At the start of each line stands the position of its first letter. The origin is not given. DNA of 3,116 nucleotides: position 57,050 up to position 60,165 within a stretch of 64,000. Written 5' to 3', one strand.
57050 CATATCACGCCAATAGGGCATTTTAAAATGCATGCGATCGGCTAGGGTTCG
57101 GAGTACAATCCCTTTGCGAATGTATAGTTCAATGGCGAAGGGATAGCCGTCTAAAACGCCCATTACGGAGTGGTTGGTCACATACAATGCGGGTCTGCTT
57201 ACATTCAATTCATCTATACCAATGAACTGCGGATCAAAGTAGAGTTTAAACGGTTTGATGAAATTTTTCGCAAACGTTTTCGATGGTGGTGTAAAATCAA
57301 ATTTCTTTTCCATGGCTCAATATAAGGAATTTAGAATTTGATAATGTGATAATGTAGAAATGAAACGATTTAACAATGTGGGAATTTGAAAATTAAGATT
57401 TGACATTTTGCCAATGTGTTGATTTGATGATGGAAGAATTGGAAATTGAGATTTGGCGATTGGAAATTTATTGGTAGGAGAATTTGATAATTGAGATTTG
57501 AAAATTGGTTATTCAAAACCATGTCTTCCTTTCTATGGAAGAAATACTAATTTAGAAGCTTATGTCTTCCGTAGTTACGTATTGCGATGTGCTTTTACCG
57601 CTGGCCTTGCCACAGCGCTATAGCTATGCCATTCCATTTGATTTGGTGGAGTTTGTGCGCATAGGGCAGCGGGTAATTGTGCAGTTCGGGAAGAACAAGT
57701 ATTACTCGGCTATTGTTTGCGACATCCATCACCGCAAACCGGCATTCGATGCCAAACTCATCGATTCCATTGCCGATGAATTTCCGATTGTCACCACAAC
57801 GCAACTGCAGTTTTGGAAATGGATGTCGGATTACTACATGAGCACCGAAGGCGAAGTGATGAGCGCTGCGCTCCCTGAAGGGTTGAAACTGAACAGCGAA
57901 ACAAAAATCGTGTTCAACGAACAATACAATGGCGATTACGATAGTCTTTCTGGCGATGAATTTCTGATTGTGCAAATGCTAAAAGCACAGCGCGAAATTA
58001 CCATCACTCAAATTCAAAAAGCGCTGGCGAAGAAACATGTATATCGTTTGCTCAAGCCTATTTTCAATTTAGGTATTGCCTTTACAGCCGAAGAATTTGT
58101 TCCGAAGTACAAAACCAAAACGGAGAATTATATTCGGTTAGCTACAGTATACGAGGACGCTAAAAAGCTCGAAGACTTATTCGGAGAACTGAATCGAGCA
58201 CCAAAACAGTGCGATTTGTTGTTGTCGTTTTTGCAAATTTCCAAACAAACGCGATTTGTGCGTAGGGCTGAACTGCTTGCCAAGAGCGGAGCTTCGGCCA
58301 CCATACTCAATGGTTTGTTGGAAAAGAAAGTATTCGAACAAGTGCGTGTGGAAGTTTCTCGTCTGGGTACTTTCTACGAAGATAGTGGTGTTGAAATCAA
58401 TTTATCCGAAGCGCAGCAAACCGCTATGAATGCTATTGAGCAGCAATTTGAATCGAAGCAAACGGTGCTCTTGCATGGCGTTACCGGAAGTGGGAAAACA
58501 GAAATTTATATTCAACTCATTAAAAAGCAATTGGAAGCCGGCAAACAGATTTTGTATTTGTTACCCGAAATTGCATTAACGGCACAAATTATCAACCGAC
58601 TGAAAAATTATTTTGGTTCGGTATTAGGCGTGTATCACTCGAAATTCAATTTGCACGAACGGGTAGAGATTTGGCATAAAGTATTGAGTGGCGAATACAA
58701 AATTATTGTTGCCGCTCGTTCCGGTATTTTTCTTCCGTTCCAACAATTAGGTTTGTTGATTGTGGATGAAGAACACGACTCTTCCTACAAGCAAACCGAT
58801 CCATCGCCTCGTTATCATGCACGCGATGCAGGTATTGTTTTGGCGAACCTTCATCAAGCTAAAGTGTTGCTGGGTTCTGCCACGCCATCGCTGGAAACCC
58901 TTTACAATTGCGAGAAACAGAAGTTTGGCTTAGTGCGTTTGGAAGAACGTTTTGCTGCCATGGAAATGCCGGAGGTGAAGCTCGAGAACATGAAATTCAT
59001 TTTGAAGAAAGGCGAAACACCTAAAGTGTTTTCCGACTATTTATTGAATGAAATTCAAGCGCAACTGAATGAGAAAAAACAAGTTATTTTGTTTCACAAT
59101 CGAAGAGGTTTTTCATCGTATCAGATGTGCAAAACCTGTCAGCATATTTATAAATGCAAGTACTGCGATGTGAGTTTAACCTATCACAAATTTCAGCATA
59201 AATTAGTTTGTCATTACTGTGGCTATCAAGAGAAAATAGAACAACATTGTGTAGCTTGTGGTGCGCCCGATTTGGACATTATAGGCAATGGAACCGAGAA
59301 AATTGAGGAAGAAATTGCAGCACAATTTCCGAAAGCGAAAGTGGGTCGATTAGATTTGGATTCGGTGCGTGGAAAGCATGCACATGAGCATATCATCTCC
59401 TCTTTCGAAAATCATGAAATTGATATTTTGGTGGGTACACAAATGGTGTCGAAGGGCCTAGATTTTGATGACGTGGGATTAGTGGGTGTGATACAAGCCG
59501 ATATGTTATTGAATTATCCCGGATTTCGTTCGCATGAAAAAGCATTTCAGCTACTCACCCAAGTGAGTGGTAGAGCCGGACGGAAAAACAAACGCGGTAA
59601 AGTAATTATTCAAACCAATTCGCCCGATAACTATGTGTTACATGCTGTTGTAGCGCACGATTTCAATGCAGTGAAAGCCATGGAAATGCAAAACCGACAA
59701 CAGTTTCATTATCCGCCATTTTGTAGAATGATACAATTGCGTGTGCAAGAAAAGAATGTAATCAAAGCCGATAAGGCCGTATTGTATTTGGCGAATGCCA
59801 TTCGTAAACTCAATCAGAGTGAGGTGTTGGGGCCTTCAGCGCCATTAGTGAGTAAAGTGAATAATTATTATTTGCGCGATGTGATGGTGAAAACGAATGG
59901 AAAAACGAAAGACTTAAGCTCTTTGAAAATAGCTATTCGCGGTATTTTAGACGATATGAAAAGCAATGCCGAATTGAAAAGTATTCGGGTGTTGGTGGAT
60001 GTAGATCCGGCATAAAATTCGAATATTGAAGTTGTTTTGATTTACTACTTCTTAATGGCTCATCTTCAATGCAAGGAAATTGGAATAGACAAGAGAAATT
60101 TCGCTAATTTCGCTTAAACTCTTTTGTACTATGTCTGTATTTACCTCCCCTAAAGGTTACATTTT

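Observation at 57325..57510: Inverted copy of the same repeat lies directly upstream of priA, 20 kb away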

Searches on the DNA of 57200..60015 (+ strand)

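Call 9: search_rna_families(source=window, start=57200, end=57700, threshold=evalue, max_evalue=10)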
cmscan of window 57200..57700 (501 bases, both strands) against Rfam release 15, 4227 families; matches with E-value up to 10: 3.
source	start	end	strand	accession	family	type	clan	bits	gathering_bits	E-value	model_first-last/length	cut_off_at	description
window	57274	57355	+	RF00577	SNORD72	Gene; snRNA; snoRNA; CD-box;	-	23.9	43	0.38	1-80/80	no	Small nucleolar RNA SNORD72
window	57308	57383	+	RF01605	plasmodium_snoR30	Gene; snRNA; snoRNA; CD-box;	-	21.4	43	0.98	1-74/74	no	small nucleolar RNA snoR30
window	57276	57331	+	RF00160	snoZ159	Gene; snRNA; snoRNA; CD-box;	CL00065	15.2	39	7.5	1-86/86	no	Small nucleolar RNA Z159/U59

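Call 43: search_rna_families(sources=[L008, L046, L018, L005], threshold=gathering)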
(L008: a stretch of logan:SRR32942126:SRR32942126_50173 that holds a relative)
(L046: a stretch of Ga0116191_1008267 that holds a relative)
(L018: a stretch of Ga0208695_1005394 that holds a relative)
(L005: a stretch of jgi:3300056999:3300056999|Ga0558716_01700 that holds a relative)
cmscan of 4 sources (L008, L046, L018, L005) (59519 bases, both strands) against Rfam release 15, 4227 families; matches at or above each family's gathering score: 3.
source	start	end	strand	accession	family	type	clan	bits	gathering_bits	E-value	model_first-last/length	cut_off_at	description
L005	19904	19983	-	RF01705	Flavo-1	Gene; sRNA;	-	47.5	42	3.8e-07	1-76/76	no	Flavo-1 RNA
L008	19998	20077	-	RF01705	Flavo-1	Gene; sRNA;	-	47.4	42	3.9e-07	1-76/76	no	Flavo-1 RNA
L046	245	325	+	RF01705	Flavo-1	Gene; sRNA;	-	45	42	1.8e-06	1-76/76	no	Flavo-1 RNA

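Call 76: search_dna_similar(query=window:57314-57561:+, collection=plasmids, mode=distant, max_evalue=0.001, max_rows=5)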
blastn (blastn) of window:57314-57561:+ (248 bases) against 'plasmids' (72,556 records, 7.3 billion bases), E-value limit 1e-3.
No match.
